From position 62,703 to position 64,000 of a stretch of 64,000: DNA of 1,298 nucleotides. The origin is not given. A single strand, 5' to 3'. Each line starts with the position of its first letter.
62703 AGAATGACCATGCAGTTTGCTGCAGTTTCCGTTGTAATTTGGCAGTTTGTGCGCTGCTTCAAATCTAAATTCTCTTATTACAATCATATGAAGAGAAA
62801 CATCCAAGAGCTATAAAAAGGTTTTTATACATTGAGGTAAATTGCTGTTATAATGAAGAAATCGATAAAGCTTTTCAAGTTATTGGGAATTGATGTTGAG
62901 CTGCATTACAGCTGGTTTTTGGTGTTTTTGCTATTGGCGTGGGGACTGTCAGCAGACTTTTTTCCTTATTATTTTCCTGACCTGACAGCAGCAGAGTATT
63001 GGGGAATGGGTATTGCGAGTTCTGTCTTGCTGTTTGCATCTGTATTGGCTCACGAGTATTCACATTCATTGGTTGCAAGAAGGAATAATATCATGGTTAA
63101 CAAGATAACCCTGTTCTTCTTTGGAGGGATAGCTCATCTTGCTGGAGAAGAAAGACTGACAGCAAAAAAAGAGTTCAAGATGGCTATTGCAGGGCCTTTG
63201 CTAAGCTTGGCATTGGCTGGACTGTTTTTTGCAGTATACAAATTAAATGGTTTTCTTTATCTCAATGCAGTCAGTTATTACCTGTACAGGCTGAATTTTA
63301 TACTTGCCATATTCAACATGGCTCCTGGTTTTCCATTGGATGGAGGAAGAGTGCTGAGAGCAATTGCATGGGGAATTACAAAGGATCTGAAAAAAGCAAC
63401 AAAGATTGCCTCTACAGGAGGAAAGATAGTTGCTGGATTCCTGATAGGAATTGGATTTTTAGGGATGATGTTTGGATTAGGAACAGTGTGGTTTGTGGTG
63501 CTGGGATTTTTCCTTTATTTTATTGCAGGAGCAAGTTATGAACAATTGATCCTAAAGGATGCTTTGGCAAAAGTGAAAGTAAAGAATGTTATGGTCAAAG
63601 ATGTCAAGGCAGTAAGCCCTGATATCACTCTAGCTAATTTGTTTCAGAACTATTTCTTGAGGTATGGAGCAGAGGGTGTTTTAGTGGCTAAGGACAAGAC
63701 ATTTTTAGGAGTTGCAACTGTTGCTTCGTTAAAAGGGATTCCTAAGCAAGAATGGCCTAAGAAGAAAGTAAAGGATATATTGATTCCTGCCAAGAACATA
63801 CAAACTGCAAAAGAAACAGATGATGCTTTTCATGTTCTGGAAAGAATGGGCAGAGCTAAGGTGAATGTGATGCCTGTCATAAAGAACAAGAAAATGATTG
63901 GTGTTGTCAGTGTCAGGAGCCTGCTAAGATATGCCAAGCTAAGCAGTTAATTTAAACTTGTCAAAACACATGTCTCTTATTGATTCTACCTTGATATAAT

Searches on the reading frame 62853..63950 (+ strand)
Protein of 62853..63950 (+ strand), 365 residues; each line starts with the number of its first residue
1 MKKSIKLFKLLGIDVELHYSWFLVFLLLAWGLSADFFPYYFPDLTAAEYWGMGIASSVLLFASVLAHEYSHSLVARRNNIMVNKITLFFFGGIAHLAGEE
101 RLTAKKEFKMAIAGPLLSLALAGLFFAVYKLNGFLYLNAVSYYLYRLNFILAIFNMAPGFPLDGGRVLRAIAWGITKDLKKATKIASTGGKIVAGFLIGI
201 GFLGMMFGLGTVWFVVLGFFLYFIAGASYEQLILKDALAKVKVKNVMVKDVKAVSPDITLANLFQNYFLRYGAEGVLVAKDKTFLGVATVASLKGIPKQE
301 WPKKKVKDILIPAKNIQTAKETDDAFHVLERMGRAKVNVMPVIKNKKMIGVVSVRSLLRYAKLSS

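Call 57: find_encoding_contigs(protein=window:62853-63950:+, flank=10000, max_places=4)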
Protein window:62853-63950:+ (365 aa): 1 contig read that carries it; 1 place shown.
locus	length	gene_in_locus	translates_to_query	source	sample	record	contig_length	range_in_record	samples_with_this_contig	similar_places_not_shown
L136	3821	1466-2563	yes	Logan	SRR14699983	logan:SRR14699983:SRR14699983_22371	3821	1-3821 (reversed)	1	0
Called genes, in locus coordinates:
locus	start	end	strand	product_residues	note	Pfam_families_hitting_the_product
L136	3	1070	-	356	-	?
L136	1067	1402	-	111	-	PF01242:PTPS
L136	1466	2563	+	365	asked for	PF02163:Peptidase_M50, PF00571:CBS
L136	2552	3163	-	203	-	-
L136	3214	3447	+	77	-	-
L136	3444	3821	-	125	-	?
